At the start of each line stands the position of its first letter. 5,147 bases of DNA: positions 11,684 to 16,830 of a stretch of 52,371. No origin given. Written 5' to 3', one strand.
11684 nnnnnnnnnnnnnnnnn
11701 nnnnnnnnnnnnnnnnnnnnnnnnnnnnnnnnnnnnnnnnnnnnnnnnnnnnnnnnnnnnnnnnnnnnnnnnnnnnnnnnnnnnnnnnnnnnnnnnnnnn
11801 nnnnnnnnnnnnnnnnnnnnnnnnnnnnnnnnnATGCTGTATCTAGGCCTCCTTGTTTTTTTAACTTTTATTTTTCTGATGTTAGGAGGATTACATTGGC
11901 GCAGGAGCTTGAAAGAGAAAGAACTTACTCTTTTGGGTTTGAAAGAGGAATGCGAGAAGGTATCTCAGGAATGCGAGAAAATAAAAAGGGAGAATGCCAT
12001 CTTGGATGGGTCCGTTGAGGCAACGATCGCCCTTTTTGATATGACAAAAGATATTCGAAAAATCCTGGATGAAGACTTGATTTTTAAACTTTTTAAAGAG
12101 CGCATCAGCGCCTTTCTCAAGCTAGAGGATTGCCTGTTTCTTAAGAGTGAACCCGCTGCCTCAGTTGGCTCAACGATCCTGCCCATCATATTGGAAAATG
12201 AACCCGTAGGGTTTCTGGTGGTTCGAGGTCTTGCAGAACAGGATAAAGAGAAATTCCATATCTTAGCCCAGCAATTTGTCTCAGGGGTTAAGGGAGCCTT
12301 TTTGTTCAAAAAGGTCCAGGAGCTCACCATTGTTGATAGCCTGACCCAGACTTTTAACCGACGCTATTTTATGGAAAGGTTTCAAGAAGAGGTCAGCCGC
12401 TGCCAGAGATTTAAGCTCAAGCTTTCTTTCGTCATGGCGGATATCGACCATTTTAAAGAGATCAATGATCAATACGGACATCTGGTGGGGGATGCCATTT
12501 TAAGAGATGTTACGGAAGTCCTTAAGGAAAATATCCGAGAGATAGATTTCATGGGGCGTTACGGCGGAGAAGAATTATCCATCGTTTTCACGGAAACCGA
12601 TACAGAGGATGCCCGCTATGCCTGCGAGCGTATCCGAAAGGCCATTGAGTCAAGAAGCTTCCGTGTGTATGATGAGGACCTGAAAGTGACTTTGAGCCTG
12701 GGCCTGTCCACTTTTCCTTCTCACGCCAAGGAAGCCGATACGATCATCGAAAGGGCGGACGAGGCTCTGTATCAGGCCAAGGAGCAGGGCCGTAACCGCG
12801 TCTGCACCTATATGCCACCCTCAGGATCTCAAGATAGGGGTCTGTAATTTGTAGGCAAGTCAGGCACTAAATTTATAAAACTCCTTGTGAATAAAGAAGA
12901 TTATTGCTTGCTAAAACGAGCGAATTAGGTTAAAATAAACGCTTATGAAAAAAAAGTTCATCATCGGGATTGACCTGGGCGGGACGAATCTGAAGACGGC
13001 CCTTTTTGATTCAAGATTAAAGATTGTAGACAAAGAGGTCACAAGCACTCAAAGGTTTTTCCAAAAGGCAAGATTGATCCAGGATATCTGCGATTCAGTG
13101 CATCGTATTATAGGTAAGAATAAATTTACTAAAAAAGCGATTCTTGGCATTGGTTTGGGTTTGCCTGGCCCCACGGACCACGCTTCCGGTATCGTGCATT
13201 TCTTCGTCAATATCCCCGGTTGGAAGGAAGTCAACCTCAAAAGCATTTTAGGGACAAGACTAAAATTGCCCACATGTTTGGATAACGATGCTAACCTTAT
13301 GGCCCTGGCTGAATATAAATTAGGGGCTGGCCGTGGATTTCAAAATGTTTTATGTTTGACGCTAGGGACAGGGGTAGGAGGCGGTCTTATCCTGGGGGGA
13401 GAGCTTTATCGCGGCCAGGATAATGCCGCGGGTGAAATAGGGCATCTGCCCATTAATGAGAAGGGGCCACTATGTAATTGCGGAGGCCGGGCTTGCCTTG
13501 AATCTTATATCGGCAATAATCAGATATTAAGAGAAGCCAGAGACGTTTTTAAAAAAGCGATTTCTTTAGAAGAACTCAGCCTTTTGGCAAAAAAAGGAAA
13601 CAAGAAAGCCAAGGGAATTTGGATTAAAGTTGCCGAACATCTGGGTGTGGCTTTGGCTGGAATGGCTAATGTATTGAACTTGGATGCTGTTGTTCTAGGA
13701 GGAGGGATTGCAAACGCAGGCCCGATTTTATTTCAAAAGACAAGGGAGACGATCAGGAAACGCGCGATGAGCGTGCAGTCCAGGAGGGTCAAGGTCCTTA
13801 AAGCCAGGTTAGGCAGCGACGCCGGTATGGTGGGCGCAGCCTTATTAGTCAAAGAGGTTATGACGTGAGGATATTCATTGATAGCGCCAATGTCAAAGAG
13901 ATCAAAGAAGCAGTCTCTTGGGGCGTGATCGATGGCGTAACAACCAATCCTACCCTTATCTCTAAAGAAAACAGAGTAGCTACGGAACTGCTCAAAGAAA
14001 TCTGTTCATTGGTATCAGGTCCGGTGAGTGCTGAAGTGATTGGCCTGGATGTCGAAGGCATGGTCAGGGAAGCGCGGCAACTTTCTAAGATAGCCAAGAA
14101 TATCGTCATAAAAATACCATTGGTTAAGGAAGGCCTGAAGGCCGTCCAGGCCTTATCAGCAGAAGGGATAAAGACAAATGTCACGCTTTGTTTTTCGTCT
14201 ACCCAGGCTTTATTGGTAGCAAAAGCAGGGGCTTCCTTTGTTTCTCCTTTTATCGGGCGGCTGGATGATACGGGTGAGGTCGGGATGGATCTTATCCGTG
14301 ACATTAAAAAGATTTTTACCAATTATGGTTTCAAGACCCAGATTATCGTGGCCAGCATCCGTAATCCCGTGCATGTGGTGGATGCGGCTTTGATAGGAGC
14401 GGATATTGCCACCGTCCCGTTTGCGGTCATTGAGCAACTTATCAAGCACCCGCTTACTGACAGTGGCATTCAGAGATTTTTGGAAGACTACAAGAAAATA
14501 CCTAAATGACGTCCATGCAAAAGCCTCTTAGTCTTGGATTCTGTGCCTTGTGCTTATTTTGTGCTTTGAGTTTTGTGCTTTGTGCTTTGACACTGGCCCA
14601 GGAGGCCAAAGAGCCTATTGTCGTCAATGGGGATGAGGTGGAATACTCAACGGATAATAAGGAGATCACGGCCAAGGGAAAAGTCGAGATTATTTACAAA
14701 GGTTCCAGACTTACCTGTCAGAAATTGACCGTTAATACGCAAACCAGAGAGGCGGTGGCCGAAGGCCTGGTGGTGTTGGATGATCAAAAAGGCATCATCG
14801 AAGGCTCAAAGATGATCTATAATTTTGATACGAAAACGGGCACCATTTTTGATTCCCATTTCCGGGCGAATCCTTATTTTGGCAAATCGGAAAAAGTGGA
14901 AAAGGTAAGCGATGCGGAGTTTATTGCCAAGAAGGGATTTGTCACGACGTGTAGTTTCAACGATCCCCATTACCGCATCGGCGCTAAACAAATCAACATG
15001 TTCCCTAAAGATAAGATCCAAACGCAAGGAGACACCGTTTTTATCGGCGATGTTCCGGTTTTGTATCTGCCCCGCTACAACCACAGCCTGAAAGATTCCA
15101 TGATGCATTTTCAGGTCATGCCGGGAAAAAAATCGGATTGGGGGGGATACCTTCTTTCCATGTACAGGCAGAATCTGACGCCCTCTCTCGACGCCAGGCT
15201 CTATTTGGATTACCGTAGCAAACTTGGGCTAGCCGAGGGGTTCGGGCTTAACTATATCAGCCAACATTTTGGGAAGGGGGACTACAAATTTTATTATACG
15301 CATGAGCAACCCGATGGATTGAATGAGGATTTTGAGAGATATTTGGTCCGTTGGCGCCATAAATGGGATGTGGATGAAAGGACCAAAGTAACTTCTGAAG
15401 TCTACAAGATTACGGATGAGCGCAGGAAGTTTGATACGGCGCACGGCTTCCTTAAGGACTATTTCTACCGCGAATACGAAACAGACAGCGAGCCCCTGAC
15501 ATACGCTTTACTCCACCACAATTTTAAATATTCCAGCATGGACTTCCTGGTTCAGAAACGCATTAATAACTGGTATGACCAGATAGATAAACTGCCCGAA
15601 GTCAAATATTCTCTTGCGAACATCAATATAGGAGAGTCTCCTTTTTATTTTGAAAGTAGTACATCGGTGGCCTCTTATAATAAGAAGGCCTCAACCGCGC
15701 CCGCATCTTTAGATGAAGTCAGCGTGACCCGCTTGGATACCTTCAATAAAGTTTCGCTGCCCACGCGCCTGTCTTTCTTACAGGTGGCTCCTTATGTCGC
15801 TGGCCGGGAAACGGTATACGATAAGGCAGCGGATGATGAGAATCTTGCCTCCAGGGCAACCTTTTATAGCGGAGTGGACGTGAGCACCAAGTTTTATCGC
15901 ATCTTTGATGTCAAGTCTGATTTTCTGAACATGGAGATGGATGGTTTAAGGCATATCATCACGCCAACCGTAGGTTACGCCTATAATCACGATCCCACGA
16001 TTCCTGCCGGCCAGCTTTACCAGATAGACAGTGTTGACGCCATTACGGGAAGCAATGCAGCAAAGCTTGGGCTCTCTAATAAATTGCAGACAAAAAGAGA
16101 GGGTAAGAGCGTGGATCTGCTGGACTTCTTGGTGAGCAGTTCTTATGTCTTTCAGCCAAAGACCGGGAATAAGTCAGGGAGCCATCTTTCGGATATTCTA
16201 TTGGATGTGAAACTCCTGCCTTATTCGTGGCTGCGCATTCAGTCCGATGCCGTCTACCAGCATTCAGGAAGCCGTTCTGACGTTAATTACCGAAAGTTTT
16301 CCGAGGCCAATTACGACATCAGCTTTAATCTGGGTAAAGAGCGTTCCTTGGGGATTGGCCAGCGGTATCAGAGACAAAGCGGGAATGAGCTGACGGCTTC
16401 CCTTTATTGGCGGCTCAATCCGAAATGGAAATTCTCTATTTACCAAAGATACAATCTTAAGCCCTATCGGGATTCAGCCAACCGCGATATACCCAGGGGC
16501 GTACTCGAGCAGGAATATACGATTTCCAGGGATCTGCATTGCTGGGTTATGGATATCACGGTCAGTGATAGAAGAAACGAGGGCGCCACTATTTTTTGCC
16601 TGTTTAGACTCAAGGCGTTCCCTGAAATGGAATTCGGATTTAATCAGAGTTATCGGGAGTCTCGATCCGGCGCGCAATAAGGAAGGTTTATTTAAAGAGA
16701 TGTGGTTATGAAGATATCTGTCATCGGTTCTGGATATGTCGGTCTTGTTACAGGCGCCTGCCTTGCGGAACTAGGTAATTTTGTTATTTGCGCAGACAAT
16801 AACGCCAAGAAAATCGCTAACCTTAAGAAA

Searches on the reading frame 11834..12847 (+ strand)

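Call 78: search_protein_families(library=pfam, proteins=[window:11834-12847:+], max_evalue=0.00001)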
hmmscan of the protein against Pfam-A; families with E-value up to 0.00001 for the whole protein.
window:11834-12847:+ (337 aa): 1 family
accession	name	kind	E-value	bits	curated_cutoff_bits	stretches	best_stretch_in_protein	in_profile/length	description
PF00990.26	GGDEF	-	4.6e-47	160.2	23.8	1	166-322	2-161/161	Diguanylate cyclase, GGDEF domain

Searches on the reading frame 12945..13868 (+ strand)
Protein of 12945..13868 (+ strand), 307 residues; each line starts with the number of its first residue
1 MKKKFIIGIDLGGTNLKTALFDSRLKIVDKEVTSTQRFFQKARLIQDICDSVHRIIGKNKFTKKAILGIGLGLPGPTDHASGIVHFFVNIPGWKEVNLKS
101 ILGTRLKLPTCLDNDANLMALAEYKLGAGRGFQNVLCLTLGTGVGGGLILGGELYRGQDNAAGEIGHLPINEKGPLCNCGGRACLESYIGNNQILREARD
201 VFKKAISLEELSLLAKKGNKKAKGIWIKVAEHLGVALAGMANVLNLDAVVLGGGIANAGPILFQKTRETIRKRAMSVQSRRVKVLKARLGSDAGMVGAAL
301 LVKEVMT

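Call 79: search_protein_families(library=pfam, proteins=[window:12945-13868:+], max_evalue=0.00001)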
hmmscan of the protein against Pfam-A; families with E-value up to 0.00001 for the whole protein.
window:12945-13868:+ (307 aa): 1 family
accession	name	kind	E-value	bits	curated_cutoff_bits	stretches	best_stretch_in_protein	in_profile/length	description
PF00480.26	ROK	-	9.2e-67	226.1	22.9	1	7-304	2-293/294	ROK family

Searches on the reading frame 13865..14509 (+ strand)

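Call 79: search_protein_families(library=pfam, proteins=[window:13865-14509:+], max_evalue=0.00001)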
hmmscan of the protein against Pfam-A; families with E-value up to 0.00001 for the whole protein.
window:13865-14509:+ (214 aa): 1 family
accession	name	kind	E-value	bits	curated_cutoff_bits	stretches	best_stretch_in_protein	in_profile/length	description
PF00923.25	TAL_FSA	-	4.1e-64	217.1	27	1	3-209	1-278/285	Transaldolase/Fructose-6-phosphate aldolase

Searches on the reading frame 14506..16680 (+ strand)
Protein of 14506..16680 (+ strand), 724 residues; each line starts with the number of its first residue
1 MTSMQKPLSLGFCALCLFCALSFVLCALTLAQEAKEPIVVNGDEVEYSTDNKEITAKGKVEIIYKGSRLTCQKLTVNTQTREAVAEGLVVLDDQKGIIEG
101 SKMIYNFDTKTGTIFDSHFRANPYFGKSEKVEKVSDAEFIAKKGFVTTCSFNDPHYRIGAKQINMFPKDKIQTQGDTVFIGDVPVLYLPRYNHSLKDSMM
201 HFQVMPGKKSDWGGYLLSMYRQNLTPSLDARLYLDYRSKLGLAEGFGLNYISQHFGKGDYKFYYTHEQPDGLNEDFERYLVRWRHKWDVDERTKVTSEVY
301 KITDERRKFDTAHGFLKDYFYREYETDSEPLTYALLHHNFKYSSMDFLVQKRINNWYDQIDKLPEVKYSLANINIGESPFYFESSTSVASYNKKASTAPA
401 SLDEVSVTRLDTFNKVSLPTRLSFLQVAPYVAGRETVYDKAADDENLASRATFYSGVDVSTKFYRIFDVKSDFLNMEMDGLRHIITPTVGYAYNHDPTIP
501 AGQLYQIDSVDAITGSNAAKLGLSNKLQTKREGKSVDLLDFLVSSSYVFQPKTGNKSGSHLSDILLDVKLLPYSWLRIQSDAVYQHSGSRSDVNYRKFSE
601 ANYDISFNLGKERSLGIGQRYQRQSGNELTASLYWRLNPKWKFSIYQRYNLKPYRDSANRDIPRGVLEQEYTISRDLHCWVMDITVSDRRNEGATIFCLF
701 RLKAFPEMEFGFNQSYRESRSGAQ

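Call 79: search_protein_families(library=pfam, proteins=[window:14506-16680:+], max_evalue=0.00001)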
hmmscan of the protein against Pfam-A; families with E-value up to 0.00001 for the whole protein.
window:14506-16680:+ (724 aa): 1 family
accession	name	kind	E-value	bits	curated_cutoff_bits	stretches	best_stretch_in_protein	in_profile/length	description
PF06835.18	LptC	-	2.5e-08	34.2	21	1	27-114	74-166/175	Lipopolysaccharide-assembly, LptC-related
